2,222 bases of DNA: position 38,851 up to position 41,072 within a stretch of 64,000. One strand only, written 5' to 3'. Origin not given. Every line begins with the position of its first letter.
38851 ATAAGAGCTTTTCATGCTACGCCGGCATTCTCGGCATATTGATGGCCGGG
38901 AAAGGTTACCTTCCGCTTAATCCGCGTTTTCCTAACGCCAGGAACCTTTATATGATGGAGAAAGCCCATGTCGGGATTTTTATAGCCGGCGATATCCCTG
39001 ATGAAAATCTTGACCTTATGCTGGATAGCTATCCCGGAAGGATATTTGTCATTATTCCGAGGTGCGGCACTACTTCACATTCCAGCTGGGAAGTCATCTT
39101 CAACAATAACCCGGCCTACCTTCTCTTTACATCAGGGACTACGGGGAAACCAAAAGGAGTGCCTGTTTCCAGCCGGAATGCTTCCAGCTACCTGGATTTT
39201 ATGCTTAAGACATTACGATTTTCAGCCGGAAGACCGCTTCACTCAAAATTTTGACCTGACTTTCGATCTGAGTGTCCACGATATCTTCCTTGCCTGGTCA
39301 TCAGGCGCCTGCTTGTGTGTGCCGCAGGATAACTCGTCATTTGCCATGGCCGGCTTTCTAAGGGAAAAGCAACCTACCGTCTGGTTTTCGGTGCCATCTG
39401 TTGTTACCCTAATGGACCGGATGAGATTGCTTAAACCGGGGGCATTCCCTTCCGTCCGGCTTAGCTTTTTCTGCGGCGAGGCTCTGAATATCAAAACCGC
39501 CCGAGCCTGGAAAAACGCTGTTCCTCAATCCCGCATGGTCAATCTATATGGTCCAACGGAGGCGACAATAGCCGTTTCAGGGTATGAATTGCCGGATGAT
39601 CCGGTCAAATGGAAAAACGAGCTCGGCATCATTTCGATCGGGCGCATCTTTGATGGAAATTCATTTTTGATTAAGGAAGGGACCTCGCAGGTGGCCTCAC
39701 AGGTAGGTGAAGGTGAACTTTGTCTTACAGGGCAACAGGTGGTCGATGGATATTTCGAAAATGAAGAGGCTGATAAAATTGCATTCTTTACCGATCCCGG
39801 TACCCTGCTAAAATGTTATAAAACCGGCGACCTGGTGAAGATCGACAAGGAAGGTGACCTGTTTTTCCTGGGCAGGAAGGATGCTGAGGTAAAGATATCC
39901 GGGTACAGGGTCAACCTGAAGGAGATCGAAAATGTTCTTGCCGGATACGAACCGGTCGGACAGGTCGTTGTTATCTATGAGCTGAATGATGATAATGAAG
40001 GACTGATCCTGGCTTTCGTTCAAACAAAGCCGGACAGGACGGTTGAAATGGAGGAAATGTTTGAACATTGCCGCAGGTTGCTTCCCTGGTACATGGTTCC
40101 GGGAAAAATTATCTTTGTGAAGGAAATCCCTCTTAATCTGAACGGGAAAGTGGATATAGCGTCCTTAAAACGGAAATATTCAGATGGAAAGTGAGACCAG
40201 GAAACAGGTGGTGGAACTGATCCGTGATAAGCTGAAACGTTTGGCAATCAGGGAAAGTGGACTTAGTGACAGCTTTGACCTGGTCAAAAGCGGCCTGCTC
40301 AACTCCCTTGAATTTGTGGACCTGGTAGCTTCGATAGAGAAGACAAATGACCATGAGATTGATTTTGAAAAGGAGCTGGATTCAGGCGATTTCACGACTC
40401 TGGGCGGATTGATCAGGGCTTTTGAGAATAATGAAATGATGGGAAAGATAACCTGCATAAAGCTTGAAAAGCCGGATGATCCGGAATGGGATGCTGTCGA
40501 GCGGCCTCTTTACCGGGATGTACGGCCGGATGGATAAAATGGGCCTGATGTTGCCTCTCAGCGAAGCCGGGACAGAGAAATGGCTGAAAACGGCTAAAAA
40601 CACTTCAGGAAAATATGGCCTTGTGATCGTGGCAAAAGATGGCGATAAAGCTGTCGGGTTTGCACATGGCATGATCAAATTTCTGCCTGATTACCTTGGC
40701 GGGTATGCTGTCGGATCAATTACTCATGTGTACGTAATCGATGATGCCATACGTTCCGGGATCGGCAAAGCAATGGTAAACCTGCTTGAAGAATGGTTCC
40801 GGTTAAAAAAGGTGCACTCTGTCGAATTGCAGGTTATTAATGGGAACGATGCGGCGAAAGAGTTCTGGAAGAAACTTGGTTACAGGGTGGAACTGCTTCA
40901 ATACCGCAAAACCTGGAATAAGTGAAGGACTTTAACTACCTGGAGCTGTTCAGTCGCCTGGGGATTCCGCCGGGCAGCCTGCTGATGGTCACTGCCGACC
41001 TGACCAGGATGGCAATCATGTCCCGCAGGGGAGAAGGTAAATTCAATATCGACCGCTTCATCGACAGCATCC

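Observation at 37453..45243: Translationally coupled cassette: adenylation enzyme + carrier protein + three acyl/aminoacyl-transferase folds + deacetylase-like + alpha/alpha-toroid protein, with no DltB/DltD or condensation domain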

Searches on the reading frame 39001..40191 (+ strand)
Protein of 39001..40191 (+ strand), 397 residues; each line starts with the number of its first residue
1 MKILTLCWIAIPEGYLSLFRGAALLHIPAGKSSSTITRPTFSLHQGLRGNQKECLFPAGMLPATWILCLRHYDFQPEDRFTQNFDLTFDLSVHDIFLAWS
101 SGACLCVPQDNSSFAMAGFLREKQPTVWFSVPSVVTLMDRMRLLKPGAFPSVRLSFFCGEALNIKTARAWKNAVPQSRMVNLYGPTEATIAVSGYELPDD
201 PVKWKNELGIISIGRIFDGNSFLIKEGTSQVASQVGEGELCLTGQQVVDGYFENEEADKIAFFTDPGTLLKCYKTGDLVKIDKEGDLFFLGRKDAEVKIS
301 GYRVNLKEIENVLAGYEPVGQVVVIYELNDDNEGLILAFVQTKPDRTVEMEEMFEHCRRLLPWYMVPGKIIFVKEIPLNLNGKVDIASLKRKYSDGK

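Call 5: search_protein_families(library=pfam, proteins=[window:39001-40191:+], max_evalue=0.01)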
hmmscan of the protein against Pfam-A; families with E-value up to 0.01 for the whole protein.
window:39001-40191:+ (397 aa): 2 families
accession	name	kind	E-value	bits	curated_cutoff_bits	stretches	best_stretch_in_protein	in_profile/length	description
PF00501.34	AMP-binding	-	2.8e-26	92.7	29.9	1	70-252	197-384/384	AMP-binding enzyme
PF13193.12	AMP-binding_C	-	3.4e-09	37.9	24.5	1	308-383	1-76/76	AMP-binding enzyme C-terminal domain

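Call 6: search_protein_families(library=ncbifam, proteins=[window:39001-40191:+], max_evalue=0.01)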
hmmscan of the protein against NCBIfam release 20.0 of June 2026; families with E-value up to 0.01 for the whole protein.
window:39001-40191:+ (397 aa): 96 families (the best 25 are shown)
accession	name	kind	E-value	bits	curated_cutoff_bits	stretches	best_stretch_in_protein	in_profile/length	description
TIGR01733.1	AA-adenyl-dom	subfamily_domain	1.1e-62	212.2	317.4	1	70-324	154-409/409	amino acid adenylation domain-containing protein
NF003417.0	PRK04813.1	subfamily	8.5e-55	186.2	476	1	70-392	178-502/505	D-alanine--poly(phosphoribitol) ligase subunit DltA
TIGR01734.1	D-ala-DACP-lig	equivalog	4.4e-54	183.9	559.85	1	74-392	180-501/504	D-alanine--poly(phosphoribitol) ligase subunit DltA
NF038078.1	NRPS_MxcG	equivalog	7.3e-42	142.8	2300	1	70-392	632-959/1442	myxochelin non-ribosomal peptide synthetase MxcG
NF004837.0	PRK06187.1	subfamily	1.6e-36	125.7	476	1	96-396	232-525/531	long-chain-fatty-acid--CoA ligase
NF047350.1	aureusi_NRPS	equivalog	2.3e-36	124.3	2500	1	75-390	1611-1909/2373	aureusimine non-ribosomal peptide synthetase AusA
TIGR03098.1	ligase_PEP_1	hypoth_equivalog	8.5e-36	123.5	592.35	1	73-390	200-515/517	acyl-CoA ligase (AMP-forming), exosortase A system-associated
NF041803.1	NRPS_SolG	exception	7.4e-34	116.5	2200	1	71-389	745-1070/1163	solanimycin non-ribosomal peptide synthetase SolG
NF004282.0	PRK05691.1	subfamily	1.1e-33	114.6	4090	1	70-389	1307-1622/4334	non-ribosomal peptide synthase/polyketide synthase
NF007605.2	PRK10252.1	equivalog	5.8e-28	96.9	2400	1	70-389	628-957/1292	enterobactin non-ribosomal peptide synthetase EntF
NF004511.1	PRK05852.1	equivalog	2.5e-25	89.1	650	1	100-393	220-504/505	FadD7 family fatty acid--CoA ligase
NF006442.0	PRK08751.1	equivalog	3.9e-25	88.2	1023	1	115-384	291-549/560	long-chain fatty acid--CoA ligase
NF006523.0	PRK08974.1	equivalog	3.2e-24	85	884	1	148-387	323-547/561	long-chain-fatty-acid--CoA ligase FadD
NF004229.0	PRK05677.1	subfamily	5.5e-24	84.5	879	1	148-385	324-547/563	long-chain-fatty-acid--CoA ligase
NF004114.0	PRK05605.1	equivalog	1.9e-23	82.6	766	1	102-387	290-563/575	long-chain-fatty-acid--CoA ligase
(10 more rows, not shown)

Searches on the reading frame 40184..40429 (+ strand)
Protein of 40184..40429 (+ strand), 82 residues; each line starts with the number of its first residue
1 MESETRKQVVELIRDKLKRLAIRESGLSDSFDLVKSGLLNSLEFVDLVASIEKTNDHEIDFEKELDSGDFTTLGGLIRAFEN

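Call 52: search_solved_structures(query=A4, max_evalue=1, show_alignments=2)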
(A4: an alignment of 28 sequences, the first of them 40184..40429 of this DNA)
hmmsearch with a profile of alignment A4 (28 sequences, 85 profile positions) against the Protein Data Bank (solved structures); distinct sequences matched with E-value up to 1: 108 (the best 60 are shown).
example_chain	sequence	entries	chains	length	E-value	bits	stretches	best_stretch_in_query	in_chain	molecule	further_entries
2l4b_A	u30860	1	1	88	7.7e-07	32.3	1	1-81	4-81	Acyl carrier protein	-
6n3p_G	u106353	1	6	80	2.2e-05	27.6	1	19-81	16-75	Acyl carrier protein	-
4ihf_G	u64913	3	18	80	2.3e-05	27.6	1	19-81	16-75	Acyl carrier protein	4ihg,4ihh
2k92_A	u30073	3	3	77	2.3e-05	27.6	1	19-81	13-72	Acyl carrier protein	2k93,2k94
1l0i_A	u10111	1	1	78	2.4e-05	27.5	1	19-81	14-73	Acyl carrier protein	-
5vcb_f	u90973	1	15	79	2.4e-05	27.5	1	19-81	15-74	Acyl carrier protein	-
1l0h_A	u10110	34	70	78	2.5e-05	27.5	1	19-81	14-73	ACYL CARRIER PROTEIN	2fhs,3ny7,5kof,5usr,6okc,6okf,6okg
8tvt_C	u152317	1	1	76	2.5e-05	27.4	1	19-81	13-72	Acyl carrier protein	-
1acp_A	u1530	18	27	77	2.6e-05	27.4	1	19-81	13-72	ACYL-CARRIER PROTEIN | Acyl carrier protein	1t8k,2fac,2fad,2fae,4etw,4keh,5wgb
9mlw_C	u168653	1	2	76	2.9e-05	27.2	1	19-81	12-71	Acyl carrier protein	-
6u0j_B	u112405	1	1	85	3.3e-05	27.1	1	19-81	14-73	Acyl carrier protein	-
9ka7_C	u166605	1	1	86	3.5e-05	27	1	19-81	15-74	Acyl carrier protein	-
2l0q_A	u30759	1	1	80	3.6e-05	26.9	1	18-81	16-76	Acyl carrier protein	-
3ejb_A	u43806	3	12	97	3.7e-05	26.9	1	19-81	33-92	Acyl carrier protein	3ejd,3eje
6nzu_C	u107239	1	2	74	3.8e-05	26.9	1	19-79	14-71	Acyl carrier protein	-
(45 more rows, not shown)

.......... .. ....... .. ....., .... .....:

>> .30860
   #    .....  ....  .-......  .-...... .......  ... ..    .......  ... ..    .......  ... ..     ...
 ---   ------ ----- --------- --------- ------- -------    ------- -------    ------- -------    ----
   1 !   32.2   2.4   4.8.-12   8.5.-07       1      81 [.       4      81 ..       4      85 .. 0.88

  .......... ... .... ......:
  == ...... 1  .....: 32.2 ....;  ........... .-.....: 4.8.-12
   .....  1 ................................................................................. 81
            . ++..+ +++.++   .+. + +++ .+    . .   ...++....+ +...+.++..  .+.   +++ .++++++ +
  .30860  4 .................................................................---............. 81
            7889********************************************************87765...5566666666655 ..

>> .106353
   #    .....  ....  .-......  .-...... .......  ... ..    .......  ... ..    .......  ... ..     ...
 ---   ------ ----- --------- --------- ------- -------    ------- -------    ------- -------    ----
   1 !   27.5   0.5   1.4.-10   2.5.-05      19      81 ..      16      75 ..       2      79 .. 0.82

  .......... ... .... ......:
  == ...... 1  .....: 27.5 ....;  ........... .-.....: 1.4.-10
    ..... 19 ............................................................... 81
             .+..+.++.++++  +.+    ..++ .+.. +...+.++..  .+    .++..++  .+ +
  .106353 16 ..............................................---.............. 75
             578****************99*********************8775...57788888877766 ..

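Call 78: find_homologous_proteins(query=A4, max_evalue=0.001)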
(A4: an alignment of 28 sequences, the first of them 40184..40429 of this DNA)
Query A4 (28 sequences) (82 aa, profile of the alignment): 316 proteins with E <= 0.001 among 1078 candidates; the best 120 are listed.
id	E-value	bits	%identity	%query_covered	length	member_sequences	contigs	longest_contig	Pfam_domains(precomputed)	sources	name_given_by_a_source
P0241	1.6e-31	126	38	93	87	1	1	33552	PF00550.32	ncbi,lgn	-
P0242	2.8e-31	125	43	96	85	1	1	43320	-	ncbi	-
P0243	3.8e-31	125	37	95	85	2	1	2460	PF00550.32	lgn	-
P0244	4.4e-31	124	43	94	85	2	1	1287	PF00550.32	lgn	-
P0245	5.3e-31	124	40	95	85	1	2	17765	PF00550.32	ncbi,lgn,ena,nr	ncbi:MAG: acyl carrier protein [Bacteroidales bacterium]|nr:acyl carrier protein [Bacteroidales bact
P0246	6.0e-31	124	45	94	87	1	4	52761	PF00550.32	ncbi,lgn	-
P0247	7.7e-31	124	42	96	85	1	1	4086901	PF00550.32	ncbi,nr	ncbi:MAG: acyl carrier protein [Bacteroidota bacterium]|nr:acyl carrier protein [Bacteroidota bacter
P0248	8.1e-31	124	44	98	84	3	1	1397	PF00550.32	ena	-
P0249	1.1e-30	123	43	94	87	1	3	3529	PF00550.32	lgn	-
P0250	1.1e-30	123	49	94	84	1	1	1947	-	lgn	-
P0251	1.2e-30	123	37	95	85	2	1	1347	PF00550.32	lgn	-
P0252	1.7e-30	123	36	95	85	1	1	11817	PF00550.32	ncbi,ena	-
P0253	2.4e-30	122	38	98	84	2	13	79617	PF00550.32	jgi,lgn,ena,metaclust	metaclust:\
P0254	2.6e-30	122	39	98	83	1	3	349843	-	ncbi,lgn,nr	ncbi:MAG: hypothetical protein K9G58_00960 [Bacteroidales bacterium]|nr:hypothetical protein [Bacter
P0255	3.4e-30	122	44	91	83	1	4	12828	PF00550.32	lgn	-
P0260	5.4e-30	121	53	91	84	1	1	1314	PF00550.32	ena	-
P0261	7.4e-30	121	46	96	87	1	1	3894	PF00550.32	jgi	jgi:acyl carrier protein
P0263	8.1e-30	120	41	96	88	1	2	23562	PF00550.32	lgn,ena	-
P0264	8.1e-30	120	52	74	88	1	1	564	PF00550.32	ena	-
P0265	9.0e-30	120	38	95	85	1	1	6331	PF00550.32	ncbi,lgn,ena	-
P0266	9.6e-30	120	52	100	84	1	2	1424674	PF00550.32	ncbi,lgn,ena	-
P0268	1.2e-29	120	55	68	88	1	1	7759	PF00550.32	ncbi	-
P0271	2.2e-29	119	42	99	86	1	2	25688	PF00550.32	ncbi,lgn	-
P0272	2.4e-29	119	47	99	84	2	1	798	PF00550.32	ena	-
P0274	2.8e-29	119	41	96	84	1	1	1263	PF00550.32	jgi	-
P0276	3.3e-29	118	49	91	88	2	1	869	PF00550.32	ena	-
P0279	3.8e-29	118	51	74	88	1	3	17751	PF00550.32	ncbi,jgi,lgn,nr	ncbi:MAG: acyl carrier protein [Bacteroidetes bacterium]|nr:acyl carrier protein [Bacteroidota bacte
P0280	3.9e-29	118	43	91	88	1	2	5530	PF00550.32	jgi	jgi:acyl carrier protein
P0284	4.5e-29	118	50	93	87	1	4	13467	PF00550.32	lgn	-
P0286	5.1e-29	118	45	93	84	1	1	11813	PF00550.32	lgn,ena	-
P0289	5.5e-29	118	51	93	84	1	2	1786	PF00550.32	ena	-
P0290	5.7e-29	118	44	99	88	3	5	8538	PF00550.32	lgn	-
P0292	6.5e-29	118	52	99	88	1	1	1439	PF00550.32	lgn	-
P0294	6.8e-29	117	46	87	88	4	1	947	PF00550.32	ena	-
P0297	7.8e-29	117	63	62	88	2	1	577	PF00550.32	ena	-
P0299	8.4e-29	117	49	87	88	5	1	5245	PF00550.32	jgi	jgi:acyl carrier protein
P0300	9.0e-29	117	49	95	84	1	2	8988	PF00550.32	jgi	-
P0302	1.1e-28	117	39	96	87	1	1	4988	PF00550.32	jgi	jgi:acyl carrier protein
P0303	1.1e-28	117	55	93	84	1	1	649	PF00550.32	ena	-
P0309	1.2e-28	117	43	96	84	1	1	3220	PF00550.32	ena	-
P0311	1.2e-28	117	42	96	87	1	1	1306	PF00550.32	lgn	-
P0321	1.8e-28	116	42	96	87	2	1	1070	PF00550.32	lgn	-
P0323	1.9e-28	116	47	83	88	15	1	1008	PF00550.32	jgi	-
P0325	1.9e-28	116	53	93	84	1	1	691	PF00550.32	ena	-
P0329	2.1e-28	116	53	90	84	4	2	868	PF00550.32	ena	-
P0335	2.3e-28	116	45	93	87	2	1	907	PF00550.32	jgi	jgi:acyl carrier protein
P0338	2.6e-28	116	36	88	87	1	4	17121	PF00550.32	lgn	-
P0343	3.0e-28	115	46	84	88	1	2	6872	PF00550.32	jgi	jgi:acyl carrier protein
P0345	3.1e-28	115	46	87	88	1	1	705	PF00550.32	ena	-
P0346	3.2e-28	115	38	99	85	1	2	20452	PF00550.32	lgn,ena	-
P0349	3.4e-28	115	48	94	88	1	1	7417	PF00550.32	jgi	jgi:acyl carrier protein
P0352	3.9e-28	115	60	61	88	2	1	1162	PF00550.32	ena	-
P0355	4.0e-28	115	38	96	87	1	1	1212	PF00550.32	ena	-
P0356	4.0e-28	115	37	96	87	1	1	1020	PF00550.32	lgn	-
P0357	4.0e-28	115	43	93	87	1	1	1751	PF00550.32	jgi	jgi:acyl carrier protein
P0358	4.4e-28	115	53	90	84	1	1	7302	PF00550.32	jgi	-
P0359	4.4e-28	115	54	88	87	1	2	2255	PF00550.32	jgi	jgi:acyl carrier protein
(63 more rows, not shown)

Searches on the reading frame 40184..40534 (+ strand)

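Call 5: search_protein_families(library=pfam, proteins=[window:40184-40534:+], max_evalue=0.01)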
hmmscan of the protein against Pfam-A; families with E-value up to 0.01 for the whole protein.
window:40184-40534:+ (117 aa): 0 families

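Call 6: search_protein_families(library=ncbifam, proteins=[window:40184-40534:+], max_evalue=0.01)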
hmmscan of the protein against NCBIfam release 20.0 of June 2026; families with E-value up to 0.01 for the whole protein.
window:40184-40534:+ (117 aa): 1 family
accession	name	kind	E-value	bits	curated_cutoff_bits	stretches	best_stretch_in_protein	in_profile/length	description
NF003464.0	PRK05087.1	equivalog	0.0071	16.4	68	1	4-79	2-73/78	D-alanine--poly(phosphoribitol) ligase subunit DltC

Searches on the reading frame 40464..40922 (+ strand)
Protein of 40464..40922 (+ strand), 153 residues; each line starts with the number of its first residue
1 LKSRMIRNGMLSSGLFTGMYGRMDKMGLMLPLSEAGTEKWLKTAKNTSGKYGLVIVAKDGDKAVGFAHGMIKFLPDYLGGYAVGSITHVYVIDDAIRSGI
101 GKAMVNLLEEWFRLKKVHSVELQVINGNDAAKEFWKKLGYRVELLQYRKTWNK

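Call 5: search_protein_families(library=pfam, proteins=[window:40464-40922:+], max_evalue=0.01)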
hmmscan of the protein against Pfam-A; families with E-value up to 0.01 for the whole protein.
window:40464-40922:+ (153 aa): 6 families
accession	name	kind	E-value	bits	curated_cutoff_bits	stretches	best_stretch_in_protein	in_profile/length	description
PF00583.31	Acetyltransf_1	-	1.6e-13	51.4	20.7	1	51-140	32-116/116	Acetyltransferase (GNAT) family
PF13508.13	Acetyltransf_7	-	4e-10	40.4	27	1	52-141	3-83/84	Acetyltransferase (GNAT) domain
PF13420.13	Acetyltransf_4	-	4.7e-08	33.7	24.3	1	37-143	37-137/155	Acetyltransferase (GNAT) domain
PF13673.13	Acetyltransf_10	-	3.6e-06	27.4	23.6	1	53-142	32-109/128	Acetyltransferase (GNAT) domain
PF08445.16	FR47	-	2.9e-05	24.4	22.1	1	81-146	19-83/86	FR47-like protein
PF13302.13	Acetyltransf_3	-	0.00013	23.1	25.4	1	31-141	31-138/138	Acetyltransferase (GNAT) domain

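Call 6: search_protein_families(library=ncbifam, proteins=[window:40464-40922:+], max_evalue=0.01)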
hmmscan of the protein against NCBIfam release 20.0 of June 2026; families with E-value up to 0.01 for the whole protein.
window:40464-40922:+ (153 aa): 14 families
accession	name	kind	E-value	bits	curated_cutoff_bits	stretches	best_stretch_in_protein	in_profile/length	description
NF002959.0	PRK03624.1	equivalog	1.6e-08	34.4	124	1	79-143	66-132/147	GNAT family acetyltransferase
TIGR01575.1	rimI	equivalog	6.4e-07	29.6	86.4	1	50-143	30-115/132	ribosomal protein S18-alanine N-acetyltransferase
NF040503.1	resist_ArsN1a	equivalog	1.1e-06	28.5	170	1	42-141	39-134/159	arsinothricin resistance N-acetyltransferase ArsN1 family A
TIGR03103.1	trio_acet_GNAT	equivalog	3.1e-06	26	569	1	53-141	126-213/547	N-acetylglutaminylglutamine synthetase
NF043067.1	AAC_6p_group_E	equivalog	9.2e-06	25.6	140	1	41-140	27-127/140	aminoglycoside 6'-N-acetyltransferase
NF033374.6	AAC_6p_Id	exception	0.00012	22.2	320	1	51-141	43-134/149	aminoglycoside N-acetyltransferase AAC(6')-Id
NF000158.2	AAC_6p_Il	exception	0.00022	21.2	270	1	52-118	52-117/152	aminoglycoside N-acetyltransferase AAC(6')-Il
NF049894.1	CG3035_N_ac_Glu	equivalog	0.00038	19.8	280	1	86-141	235-290/300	N-acetylglutamate synthase, CG3035 family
NF000360.1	sat4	exception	0.00055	20.1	380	1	85-143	98-156/180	streptothricin N-acetyltransferase Sat4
TIGR03585.1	PseH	equivalog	0.0011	19.1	93.1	1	95-144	87-137/156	UDP-4-amino-4,6-dideoxy-N-acetyl-beta-L-altrosamine N-acetyltransferase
NF007853.0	PRK10562.1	equivalog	0.0013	19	125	1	86-147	71-127/146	N-acetyltransferase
TIGR03448.1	mycothiol_MshD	equivalog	0.0016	17.9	163.1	1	52-142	200-287/294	mycothiol synthase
NF007527.0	PRK10140.1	equivalog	0.0057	16.5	236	1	94-143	93-139/162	N-acetyltransferase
TIGR02406.1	ectoine_EctA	equivalog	0.0059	16.6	120.6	1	58-143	46-126/157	diaminobutyrate acetyltransferase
